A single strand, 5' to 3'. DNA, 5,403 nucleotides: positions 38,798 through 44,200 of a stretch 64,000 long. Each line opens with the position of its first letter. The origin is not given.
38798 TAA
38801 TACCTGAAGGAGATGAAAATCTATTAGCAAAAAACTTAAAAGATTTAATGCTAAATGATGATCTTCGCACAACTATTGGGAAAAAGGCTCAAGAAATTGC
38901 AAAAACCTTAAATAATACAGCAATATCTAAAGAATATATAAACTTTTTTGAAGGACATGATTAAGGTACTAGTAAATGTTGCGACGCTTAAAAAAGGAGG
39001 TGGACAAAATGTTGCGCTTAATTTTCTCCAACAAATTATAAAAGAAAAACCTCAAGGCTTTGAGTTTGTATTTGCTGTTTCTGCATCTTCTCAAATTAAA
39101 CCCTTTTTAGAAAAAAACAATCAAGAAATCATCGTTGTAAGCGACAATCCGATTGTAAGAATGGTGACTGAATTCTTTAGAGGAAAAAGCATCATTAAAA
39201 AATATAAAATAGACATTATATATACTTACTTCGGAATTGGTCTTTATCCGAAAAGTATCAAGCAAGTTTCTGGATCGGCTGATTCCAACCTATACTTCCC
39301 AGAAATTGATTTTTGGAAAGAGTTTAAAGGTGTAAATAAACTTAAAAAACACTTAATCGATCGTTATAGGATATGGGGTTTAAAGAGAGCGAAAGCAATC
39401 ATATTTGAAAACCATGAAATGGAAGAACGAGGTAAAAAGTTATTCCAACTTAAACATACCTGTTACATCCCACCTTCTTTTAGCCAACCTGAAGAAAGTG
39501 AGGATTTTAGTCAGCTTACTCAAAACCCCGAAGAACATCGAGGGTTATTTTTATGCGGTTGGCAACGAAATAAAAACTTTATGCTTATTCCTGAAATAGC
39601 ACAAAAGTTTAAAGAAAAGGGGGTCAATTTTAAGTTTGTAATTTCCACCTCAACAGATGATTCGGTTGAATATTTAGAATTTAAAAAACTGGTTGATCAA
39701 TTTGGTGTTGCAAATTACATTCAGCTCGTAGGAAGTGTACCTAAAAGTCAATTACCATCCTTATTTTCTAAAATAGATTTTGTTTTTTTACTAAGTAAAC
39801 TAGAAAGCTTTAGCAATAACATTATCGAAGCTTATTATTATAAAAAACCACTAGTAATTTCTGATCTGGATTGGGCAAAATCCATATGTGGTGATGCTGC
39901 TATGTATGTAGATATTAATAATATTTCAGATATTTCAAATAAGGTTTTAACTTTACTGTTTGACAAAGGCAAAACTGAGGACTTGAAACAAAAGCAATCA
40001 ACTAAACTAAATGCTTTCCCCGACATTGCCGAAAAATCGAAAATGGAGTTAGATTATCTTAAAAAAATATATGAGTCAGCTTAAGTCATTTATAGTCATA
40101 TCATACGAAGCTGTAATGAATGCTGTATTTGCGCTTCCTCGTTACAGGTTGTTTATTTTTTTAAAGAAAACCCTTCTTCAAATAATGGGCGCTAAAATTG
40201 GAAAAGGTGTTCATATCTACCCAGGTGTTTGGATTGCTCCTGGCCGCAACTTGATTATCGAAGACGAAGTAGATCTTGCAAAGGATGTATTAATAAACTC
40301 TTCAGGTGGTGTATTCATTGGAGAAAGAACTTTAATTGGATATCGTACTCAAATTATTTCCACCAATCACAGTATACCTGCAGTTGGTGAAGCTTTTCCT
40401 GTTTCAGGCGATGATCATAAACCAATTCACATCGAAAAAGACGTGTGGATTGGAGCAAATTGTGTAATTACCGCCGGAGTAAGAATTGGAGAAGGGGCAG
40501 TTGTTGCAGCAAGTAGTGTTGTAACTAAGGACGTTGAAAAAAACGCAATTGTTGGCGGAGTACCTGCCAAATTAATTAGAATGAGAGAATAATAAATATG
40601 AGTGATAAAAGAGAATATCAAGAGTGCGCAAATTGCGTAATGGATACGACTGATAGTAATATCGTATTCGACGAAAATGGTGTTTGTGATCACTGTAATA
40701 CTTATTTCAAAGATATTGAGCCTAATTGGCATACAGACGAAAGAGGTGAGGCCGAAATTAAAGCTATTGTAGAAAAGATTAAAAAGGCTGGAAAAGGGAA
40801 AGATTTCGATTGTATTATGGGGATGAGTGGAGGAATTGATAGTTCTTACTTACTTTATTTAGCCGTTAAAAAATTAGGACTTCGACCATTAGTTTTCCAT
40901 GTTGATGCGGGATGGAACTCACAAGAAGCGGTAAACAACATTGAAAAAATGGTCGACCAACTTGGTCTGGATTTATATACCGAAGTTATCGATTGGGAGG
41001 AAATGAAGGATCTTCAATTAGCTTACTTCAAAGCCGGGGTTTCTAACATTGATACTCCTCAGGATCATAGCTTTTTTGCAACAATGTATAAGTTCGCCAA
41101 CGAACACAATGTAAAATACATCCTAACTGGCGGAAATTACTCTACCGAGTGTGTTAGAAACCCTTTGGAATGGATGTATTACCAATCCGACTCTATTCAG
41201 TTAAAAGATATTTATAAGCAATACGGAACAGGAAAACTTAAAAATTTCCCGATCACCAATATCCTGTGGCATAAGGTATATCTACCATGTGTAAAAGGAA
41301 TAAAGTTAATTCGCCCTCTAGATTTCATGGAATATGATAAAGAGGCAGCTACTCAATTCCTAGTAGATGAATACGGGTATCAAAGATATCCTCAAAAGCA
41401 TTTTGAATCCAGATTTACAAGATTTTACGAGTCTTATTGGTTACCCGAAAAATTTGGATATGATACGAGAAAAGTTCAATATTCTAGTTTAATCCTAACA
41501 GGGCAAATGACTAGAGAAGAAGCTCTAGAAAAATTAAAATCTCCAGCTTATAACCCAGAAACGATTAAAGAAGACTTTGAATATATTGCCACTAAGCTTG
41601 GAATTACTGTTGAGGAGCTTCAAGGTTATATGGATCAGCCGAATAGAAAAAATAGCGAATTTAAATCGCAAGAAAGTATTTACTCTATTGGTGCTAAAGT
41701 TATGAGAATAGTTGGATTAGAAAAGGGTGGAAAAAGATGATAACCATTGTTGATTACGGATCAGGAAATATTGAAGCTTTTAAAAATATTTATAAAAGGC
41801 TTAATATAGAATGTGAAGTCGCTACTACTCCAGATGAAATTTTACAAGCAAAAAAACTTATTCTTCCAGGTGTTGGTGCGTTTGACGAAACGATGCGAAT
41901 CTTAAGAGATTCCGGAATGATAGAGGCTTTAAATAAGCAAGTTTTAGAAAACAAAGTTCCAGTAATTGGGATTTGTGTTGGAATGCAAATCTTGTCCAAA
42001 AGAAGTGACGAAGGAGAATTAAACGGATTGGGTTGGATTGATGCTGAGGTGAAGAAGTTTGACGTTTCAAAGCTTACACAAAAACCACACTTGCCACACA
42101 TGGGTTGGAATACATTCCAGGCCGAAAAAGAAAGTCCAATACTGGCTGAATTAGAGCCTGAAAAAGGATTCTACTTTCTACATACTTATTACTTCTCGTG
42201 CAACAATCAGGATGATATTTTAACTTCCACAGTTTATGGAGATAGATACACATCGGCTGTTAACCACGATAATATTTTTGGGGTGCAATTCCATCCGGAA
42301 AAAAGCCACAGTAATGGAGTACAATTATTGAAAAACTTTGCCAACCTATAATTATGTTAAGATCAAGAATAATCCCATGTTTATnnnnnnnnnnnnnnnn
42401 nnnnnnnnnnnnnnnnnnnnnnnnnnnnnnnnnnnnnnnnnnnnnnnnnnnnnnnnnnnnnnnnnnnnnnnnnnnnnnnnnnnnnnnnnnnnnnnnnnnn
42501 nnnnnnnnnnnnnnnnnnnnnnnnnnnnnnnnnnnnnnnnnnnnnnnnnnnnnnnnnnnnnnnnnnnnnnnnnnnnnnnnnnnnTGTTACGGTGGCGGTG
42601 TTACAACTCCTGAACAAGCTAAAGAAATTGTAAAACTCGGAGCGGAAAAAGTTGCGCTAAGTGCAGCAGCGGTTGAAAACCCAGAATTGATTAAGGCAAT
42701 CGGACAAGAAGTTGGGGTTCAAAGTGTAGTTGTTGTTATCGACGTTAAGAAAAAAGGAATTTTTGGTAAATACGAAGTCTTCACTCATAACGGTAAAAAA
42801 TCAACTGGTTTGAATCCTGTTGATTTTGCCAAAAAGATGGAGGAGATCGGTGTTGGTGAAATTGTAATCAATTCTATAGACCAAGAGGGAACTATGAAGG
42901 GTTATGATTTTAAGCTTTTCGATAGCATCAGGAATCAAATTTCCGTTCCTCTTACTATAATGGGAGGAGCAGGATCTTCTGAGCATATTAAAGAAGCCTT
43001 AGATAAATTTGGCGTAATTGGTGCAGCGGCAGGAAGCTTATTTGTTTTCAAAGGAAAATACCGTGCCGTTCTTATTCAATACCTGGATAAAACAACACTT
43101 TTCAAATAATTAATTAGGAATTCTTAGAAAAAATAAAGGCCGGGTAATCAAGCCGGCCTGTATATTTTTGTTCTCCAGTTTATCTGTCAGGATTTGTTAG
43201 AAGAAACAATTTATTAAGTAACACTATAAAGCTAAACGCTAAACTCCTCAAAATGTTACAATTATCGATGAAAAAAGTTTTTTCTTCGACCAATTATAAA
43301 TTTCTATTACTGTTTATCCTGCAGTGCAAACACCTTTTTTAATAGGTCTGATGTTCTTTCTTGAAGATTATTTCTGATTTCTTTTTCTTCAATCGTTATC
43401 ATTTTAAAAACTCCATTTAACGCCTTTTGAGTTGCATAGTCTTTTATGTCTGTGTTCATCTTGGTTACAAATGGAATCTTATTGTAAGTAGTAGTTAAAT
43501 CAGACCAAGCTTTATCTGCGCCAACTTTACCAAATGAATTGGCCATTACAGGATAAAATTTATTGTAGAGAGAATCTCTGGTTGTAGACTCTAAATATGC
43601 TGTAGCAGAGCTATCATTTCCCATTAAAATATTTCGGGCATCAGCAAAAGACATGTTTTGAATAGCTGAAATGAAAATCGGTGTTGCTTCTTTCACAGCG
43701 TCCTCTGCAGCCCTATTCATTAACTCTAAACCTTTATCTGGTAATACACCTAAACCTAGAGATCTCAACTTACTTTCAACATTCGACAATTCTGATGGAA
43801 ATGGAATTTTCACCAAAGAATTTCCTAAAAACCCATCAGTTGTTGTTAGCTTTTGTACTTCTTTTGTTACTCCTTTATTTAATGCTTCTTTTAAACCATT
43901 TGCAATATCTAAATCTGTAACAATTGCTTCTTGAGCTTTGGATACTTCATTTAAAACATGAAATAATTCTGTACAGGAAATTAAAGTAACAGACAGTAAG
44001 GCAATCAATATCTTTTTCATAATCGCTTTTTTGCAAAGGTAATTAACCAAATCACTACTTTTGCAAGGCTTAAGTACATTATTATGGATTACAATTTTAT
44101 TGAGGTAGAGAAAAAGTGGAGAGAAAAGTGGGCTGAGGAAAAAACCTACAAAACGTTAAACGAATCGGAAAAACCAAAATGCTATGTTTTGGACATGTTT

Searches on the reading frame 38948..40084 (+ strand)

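Call 66: search_protein_families(library=pfam, proteins=[window:38948-40084:+], max_evalue=0.00001)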
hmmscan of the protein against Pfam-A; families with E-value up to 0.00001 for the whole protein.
window:38948-40084:+ (378 aa): 2 families
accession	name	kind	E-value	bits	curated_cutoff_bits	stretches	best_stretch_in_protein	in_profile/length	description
PF00534.26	Glycos_transf_1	-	7.2e-15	55.4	26.4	1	189-349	8-168/172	Glycosyl transferases group 1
PF13692.12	Glyco_trans_1_4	-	6.3e-11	43.1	27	1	201-337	6-140/142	Glycosyl transferases group 1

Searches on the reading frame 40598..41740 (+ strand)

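Call 66: search_protein_families(library=pfam, proteins=[window:40598-41740:+], max_evalue=0.00001)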
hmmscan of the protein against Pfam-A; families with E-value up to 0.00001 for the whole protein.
window:40598-41740:+ (380 aa): 2 families
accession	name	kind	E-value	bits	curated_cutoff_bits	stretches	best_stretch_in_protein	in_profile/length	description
PF01507.26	PAPS_reduct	-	2.6e-07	31.3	22.5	1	72-153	2-80/175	Phosphoadenosine phosphosulfate reductase domain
PF01171.26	ATP_bind_3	-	5.2e-06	26.7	27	0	73-176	3-101/182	PP-loop family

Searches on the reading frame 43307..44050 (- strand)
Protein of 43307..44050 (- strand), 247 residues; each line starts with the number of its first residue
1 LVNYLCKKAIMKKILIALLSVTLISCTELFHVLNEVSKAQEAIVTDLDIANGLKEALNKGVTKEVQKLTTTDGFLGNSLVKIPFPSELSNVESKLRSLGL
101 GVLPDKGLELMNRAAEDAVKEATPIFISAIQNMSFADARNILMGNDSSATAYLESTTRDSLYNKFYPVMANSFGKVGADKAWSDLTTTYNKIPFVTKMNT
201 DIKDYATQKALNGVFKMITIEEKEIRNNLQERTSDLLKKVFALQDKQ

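Call 66: search_protein_families(library=pfam, proteins=[window:43307-44050:-], max_evalue=0.00001)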
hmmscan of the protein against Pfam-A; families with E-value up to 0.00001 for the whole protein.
window:43307-44050:- (247 aa): 1 family
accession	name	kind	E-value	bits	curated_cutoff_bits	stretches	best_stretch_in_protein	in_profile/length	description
PF13852.11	DUF4197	-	2.9e-75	252.7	24.9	1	45-242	3-199/199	Protein of unknown function (DUF4197)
